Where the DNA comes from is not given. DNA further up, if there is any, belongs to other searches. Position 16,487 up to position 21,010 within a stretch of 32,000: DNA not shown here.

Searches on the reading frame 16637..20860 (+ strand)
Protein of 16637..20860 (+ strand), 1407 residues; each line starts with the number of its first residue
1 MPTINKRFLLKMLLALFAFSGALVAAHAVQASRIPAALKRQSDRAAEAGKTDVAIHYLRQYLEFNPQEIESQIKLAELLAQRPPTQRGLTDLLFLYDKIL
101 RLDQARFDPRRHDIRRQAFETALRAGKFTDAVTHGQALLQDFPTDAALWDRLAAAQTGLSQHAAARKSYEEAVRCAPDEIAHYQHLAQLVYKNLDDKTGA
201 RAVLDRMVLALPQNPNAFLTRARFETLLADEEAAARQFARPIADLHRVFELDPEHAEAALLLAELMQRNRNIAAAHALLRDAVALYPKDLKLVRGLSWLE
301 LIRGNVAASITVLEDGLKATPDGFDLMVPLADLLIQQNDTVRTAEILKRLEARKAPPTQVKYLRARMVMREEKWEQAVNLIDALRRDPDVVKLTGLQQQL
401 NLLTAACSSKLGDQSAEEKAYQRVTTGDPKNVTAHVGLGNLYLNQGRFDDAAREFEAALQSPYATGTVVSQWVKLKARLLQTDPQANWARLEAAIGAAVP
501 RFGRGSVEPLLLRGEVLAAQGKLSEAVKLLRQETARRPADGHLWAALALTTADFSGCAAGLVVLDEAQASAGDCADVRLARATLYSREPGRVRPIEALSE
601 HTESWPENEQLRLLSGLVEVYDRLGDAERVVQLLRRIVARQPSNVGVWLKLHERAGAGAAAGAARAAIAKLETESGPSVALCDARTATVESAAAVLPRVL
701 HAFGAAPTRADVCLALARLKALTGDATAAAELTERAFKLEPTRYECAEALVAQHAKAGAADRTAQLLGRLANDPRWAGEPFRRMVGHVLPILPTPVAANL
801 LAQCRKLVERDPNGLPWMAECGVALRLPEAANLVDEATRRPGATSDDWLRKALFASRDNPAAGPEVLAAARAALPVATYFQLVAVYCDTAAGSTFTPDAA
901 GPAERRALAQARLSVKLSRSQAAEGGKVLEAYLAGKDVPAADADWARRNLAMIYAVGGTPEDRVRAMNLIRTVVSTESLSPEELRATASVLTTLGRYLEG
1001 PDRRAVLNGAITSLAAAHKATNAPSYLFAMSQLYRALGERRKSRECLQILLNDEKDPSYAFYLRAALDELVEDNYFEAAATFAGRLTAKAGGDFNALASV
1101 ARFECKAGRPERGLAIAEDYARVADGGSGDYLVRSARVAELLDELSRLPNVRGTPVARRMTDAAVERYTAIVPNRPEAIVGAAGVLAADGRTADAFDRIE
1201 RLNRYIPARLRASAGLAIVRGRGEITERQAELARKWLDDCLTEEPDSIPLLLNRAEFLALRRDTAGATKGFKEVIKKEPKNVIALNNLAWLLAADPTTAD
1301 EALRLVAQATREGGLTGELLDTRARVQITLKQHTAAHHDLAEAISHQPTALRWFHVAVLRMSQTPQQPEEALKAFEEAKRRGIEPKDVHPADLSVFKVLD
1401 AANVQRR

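Call 105: search_protein_families(library=pfam, proteins=[window:16637-20860:+], max_evalue=0.001)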
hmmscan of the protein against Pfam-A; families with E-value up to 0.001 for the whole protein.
window:16637-20860:+ (1407 aa): 15 families
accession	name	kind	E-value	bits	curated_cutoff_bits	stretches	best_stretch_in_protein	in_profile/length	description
PF14559.12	TPR_19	-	2.3e-28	98.7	25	3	234-295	3-63/68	Tetratricopeptide repeat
PF13428.12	TPR_14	-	4e-25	86.2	23.5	0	613-651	3-41/44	Tetratricopeptide repeat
PF13431.12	TPR_17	-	2.1e-20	71.7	24.4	0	420-451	1-32/34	Tetratricopeptide repeat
PF07719.23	TPR_2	-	2e-19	68.5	27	1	434-460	3-29/34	Tetratricopeptide repeat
PF25062.1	ARM_TT21_N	-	6.3e-11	42.9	40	0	358-536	27-197/222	Tetratricopeptide repeat protein 21 N-terminal ARM repeat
PF13181.12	TPR_8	-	2.5e-10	40.1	25.7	0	434-460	3-29/34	Tetratricopeptide repeat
PF13432.12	TPR_16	-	5.8e-10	39.9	32.7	1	419-460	18-59/65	Tetratricopeptide repeat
PF12895.13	ANAPC3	-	1.6e-09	38.3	27.2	0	247-290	14-56/82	Anaphase-promoting complex, cyclosome, subunit 3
PF23914.1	TPR_CcmH_CycH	-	1.8e-08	34.8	42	1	139-239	43-145/158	Cytochrome c-type biogenesis protein H TPR domain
PF13176.12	TPR_7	-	5.4e-08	32.8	27.9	0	434-460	1-27/36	Tetratricopeptide repeat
PF13414.12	TPR_11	-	1.8e-07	31.2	26.8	0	419-446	15-42/42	TPR repeat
PF00515.34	TPR_1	-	1.4e-06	28.3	27.8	0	434-460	3-29/34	Tetratricopeptide repeat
PF25064.1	ARM_TT21_5th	-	2.4e-06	28.3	27.8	0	304-390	15-104/117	TT21 fifth ARM repeats domain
PF25060.1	ARM_TT21_2nd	-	6.1e-05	23.1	27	0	683-745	198-257/270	Tetratricopeptide repeat protein 21 second ARM domain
PF13174.12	TPR_6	-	0.00025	21.9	26.3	0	436-459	4-27/33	Tetratricopeptide repeat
